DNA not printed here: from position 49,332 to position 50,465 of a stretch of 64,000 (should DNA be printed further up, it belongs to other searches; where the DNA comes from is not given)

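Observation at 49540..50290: Thioesterase domain with a cysteine nucleophile (GxCxAG instead of GxSxG)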

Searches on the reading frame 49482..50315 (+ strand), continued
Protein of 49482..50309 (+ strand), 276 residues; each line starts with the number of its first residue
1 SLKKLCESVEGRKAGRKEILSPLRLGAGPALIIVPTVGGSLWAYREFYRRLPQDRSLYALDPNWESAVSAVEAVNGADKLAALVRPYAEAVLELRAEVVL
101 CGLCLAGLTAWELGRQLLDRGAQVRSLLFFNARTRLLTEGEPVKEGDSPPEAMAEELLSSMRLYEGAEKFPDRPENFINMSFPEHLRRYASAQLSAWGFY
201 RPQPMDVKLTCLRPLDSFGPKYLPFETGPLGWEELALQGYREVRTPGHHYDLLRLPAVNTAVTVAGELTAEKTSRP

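Call 42: search_solved_structures(query=A1, max_evalue=1, show_alignments=5)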
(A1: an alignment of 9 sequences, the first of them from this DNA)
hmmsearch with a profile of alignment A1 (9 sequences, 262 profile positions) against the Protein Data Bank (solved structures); distinct sequences matched with E-value up to 1: 55.
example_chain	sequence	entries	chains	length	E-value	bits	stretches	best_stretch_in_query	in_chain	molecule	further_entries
4zxh_A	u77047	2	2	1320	3.8e-23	85.3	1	3-251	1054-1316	ABBFA_003403 | Tyrocidine synthetase 3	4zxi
3lcr_A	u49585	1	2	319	6.1e-14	55.1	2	4-118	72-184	Tautomycetin biosynthetic PKS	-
6ecd_A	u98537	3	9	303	1.1e-09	41.1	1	8-250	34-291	Vlm2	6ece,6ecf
6ecb_A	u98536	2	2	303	1.3e-09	40.9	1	8-250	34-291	Vlm2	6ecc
2cb9_A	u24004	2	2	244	3.7e-09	39.4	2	66-158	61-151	FENGYCIN SYNTHETASE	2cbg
7dxo_A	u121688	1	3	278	4.3e-09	39.2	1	3-250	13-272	Non-ribosomal peptide synthetase 4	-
7crn_A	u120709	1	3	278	4.8e-09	39.1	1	3-250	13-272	Non-ribosomal peptide synthetase 4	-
2k2q_B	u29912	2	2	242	4.4e-08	35.9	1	13-118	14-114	Surfactin synthetase thioesterase subunit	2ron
6n8e_A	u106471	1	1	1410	3.2e-07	33.1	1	14-248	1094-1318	holo-ObiF1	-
3tej_A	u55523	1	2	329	1.5e-06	30.8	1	3-118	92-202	Enterobactin synthase component F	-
2roq_A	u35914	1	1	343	1.6e-06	30.8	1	3-118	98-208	Enterobactin synthetase component F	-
6vap_A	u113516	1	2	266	2.1e-06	30.4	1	12-115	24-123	Thioesterase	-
6ojc_A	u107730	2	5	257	2.3e-06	30.2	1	10-117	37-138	NocB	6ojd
7r0x_A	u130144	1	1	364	2.4e-06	30.2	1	18-116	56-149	Polyketide synthase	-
9f7b_A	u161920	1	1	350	2.5e-06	30.1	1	14-118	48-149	3-hydroxyacyl-[acyl-carrier-protein] dehydratase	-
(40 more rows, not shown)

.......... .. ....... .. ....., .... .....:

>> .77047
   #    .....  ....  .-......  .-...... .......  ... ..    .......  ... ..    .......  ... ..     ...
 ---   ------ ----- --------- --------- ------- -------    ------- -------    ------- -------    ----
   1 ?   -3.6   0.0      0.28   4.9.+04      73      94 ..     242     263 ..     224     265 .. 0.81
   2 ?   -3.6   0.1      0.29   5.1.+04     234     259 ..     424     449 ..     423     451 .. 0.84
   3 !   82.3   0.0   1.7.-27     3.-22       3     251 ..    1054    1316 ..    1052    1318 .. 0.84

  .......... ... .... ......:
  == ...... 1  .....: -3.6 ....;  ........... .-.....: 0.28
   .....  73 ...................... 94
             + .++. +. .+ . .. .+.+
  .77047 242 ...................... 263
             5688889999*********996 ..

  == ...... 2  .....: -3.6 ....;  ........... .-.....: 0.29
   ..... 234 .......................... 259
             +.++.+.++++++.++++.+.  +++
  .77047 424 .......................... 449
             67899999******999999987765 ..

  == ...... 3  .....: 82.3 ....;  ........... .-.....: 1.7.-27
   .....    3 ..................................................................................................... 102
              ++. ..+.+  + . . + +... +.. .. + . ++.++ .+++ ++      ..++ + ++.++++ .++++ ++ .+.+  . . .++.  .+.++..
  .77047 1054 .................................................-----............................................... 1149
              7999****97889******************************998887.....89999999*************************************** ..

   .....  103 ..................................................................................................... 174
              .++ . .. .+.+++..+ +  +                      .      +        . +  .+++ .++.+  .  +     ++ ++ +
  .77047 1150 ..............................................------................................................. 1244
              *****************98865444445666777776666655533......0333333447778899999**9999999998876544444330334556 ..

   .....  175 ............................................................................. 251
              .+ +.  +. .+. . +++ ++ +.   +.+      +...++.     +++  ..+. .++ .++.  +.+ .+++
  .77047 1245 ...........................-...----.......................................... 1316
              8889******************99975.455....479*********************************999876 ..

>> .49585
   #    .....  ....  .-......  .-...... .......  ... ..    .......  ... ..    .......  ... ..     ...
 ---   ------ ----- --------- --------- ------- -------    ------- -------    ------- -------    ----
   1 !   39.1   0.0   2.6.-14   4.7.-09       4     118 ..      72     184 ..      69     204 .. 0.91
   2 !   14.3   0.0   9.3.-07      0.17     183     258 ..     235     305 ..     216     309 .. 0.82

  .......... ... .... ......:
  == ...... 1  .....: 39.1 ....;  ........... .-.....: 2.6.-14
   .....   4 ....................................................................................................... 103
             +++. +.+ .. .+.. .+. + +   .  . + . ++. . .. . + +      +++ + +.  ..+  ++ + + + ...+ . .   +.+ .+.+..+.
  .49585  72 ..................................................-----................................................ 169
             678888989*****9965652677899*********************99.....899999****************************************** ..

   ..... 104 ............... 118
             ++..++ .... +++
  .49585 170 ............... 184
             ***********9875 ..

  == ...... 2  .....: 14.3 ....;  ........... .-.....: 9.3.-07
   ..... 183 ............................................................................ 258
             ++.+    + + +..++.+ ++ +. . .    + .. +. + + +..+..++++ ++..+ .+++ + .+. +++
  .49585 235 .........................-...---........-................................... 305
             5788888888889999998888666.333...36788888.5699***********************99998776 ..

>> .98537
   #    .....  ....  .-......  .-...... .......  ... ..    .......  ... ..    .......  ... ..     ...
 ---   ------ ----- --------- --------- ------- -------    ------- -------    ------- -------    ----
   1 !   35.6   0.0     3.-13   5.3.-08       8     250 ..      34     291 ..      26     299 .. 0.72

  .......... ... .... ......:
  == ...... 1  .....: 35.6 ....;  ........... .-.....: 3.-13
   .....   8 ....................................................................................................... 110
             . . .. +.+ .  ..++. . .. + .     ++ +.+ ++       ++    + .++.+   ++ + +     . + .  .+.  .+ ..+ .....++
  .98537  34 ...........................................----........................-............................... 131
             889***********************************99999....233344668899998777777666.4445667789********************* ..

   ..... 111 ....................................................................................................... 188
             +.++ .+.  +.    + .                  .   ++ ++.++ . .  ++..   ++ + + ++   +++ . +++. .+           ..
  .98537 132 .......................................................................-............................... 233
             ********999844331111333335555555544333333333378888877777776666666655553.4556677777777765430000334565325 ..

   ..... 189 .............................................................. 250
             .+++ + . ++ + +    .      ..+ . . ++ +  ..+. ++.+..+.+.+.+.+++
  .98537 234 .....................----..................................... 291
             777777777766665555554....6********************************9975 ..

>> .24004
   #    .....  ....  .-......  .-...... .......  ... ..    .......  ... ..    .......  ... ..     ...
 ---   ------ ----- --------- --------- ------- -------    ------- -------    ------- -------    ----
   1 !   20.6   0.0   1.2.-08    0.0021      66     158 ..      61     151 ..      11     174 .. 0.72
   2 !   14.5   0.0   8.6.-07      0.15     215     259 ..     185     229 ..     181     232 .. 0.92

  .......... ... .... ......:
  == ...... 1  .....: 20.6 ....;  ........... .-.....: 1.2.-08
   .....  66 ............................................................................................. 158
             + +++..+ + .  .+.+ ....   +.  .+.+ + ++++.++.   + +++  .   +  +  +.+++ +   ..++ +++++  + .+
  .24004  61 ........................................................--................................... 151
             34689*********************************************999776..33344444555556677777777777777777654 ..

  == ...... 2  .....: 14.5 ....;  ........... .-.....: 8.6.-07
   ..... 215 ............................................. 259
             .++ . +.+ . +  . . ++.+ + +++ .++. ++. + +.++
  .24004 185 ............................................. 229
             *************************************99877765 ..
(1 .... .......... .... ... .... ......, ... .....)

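Call 52: search_protein_families(library=pfam, proteins=[L008:14692-16368:+, L008:16769-17899:+, L008:19262-20329:+, L005:5761-6870:+, L005:8174-10132:-, L005:10625-12937:-, L004:15065-16642:+, L004:16642-18507:+, L004:13479-14216:-, L007:19372-20736:+], max_evalue=0.001)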
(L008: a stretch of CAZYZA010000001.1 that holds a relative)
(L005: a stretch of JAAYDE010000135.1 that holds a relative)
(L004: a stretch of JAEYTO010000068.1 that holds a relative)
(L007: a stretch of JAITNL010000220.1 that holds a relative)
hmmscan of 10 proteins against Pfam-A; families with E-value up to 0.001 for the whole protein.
L008:14692-16368:+ (559 aa): 3 families
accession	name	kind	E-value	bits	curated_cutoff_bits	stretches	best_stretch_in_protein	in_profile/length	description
PF00005.33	ABC_tran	-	9.3e-23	81.8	25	1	367-498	5-135/137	ABC transporter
PF13304.12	AAA_21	-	1e-07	32.7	27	1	464-531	230-299/304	AAA domain, putative AbiEii toxin, Type IV TA system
PF02463.25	SMC_N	-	0.00016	21.6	40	0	446-544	123-211/220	RecF/RecN/SMC N terminal domain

L008:16769-17899:+ (377 aa): 1 family
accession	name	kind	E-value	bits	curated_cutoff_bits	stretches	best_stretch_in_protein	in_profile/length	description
PF01145.31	Band_7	-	2e-25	90.3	23.6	1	65-245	2-176/176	SPFH domain / Band 7 family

L008:19262-20329:+ (356 aa): 1 family
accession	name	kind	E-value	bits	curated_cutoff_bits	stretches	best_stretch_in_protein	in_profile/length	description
PF02277.22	DBI_PRT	-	7.8e-125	416.9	22.6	1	11-350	1-329/329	Phosphoribosyltransferase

L005:5761-6870:+ (370 aa): 1 family
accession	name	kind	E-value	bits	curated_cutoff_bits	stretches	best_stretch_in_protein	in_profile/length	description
PF01145.31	Band_7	-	1.8e-24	87.2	23.6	1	42-208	2-165/176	SPFH domain / Band 7 family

L005:8174-10132:- (653 aa): 8 families
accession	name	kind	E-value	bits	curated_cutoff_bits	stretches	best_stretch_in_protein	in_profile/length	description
PF00990.26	GGDEF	-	1.4e-35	122.9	23.8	1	496-645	2-160/161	Diguanylate cyclase, GGDEF domain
PF02743.24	dCache_1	-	5.1e-17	62.6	45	1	37-270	3-239/240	Cache domain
PF08447.18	PAS_3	-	2.7e-15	56.9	25.6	1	390-476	1-87/89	PAS fold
PF13426.13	PAS_9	-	1.5e-10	41.7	27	1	382-483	5-103/103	PAS domain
PF08448.16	PAS_4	-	1.7e-08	35.1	23.1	1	380-485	8-109/110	PAS fold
PF00989.32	PAS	-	2.3e-05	24.8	22.6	1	386-481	19-113/113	PAS fold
PF00672.30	HAMP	-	3.5e-05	24.5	25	1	307-357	3-52/53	HAMP domain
PF17201.10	Cache_3-Cache_2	-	0.00019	21.3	27.7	0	163-283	165-295/299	Cache 3/Cache 2 fusion domain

L005:10625-12937:- (771 aa): 3 families
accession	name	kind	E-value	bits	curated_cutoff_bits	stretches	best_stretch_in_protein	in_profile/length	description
PF13632.12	Glyco_trans_2_3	-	6.1e-13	49.5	27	1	273-465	2-172/198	Glycosyl transferase family group 2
PF00535.33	Glycos_transf_2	-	3.1e-06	27.7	23.3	1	178-358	3-165/168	Glycosyl transferase family 2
PF13506.12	Glyco_transf_21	-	1.8e-05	24.7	21.7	1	269-397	30-147/174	Glycosyl transferase family 21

L004:15065-16642:+ (526 aa): 1 family
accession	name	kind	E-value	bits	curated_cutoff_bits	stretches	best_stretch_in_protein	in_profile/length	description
PF00496.27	SBP_bac_5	-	4.4e-53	181.2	32.4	1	84-446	2-367/368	Bacterial extracellular solute-binding proteins, family 5 Middle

L004:16642-18507:+ (622 aa): 6 families
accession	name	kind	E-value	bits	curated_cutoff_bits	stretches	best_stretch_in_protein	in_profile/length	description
PF02518.31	HATPase_c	-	1.8e-24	86.8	26.4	1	500-616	2-110/111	Histidine kinase-, DNA gyrase B-, and HSP90-like ATPase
PF00512.31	HisKA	-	3.3e-11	43.5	26.9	1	393-454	3-63/66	His Kinase A (phospho-acceptor) domain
PF17203.10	sCache_3_2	-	3.9e-10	40.4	28.4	1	53-174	17-138/140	Single cache domain 3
PF00672.30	HAMP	-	2.9e-08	34.3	25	1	195-245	1-51/53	HAMP domain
PF02743.24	dCache_1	-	1.5e-06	28.3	45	1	58-175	32-163/240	Cache domain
PF13581.12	HATPase_c_2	-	0.00019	21.9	27.4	1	507-593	35-112/127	Histidine kinase-like ATPase domain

L004:13479-14216:- (246 aa): 1 family
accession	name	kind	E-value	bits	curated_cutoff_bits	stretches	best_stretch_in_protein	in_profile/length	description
PF03446.21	NAD_binding_2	-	2e-05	25.1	21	1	76-146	79-154/161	NAD binding domain of 6-phosphogluconate dehydrogenase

L007:19372-20736:+ (455 aa): 1 family
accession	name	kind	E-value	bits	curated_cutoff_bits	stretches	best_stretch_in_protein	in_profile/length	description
PF00144.29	Beta-lactamase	-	5.6e-12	45.9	27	1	44-382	39-313/329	Beta-lactamase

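Call 56: search_protein_families(library=ncbifam, proteins=[L008:14692-16368:+], max_evalue=0.001)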
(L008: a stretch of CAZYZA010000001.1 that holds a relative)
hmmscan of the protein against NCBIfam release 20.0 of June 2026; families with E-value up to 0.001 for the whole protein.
L008:14692-16368:+ (559 aa): 175 families (the best 25 are shown)
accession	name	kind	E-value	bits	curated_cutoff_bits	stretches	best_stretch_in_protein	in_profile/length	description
TIGR01194.1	cyc_pep_trnsptr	subfamily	1.7e-84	284.4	286.2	1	23-549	18-547/554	cyclic peptide export ABC transporter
NF007813.0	PRK10522.1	equivalog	2.8e-84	283.7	604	1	75-549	65-527/547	multidrug ABC transporter permease/ATP-binding protein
TIGR02203.1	MsbA_lipidA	equivalog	2e-31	109.2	602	1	59-556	57-553/572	lipid A export permease/ATP-binding protein MsbA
TIGR02868.1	CydC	equivalog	2e-30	105.9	329.05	1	67-531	63-529/530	thiol reductant ABC exporter subunit CydC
TIGR03375.1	type_I_sec_LssB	subfamily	6.1e-29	100.8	693.1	1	278-555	411-685/696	type I secretion system permease/ATPase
TIGR02857.1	CydD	equivalog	8.3e-28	97.6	435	1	326-544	314-529/529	thiol reductant ABC exporter subunit CydD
NF008364.0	PRK11160.1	equivalog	1e-26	93.7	630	1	134-554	141-557/575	heme ABC transporter ATP-binding protein/permease CydC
NF045513.1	HepA_fam_ABC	equivalog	3.8e-26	91.7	725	2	61-434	99-461/610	heterocyst formation ABC transporter subunit HepA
TIGR02204.1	MsbA_rel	hypoth_equivalog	4.4e-25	88.4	780.4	1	83-555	83-558/576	ABC transporter, permease/ATP-binding protein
TIGR03796.1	NHLM_micro_ABC1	equivalog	8.4e-24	83.8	853.3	1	131-555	269-695/710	NHLP family bacteriocin export ABC transporter peptidase/permease/ATPase subunit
NF008381.0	PRK11176.1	equivalog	1.5e-22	79.8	867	1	273-555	283-562/582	lipid A ABC transporter ATP-binding protein/permease MsbA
TIGR04521.1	ECF_ATPase_2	equivalog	3.4e-22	78.9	330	2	458-556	130-230/279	energy-coupling factor transporter ATPase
TIGR04520.1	ECF_ATPase_1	equivalog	3.6e-22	79.1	315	2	455-555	120-220/269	energy-coupling factor transporter ATPase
TIGR02982.1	heterocyst_DevA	subfamily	1.9e-21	76.6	295.8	1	366-548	24-218/220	ABC exporter ATP-binding subunit, DevA family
NF008379.0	PRK11174.1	equivalog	6.1e-21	74.7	684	1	354-554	359-566/588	heme ABC transporter permease/ATP-binding protein CydD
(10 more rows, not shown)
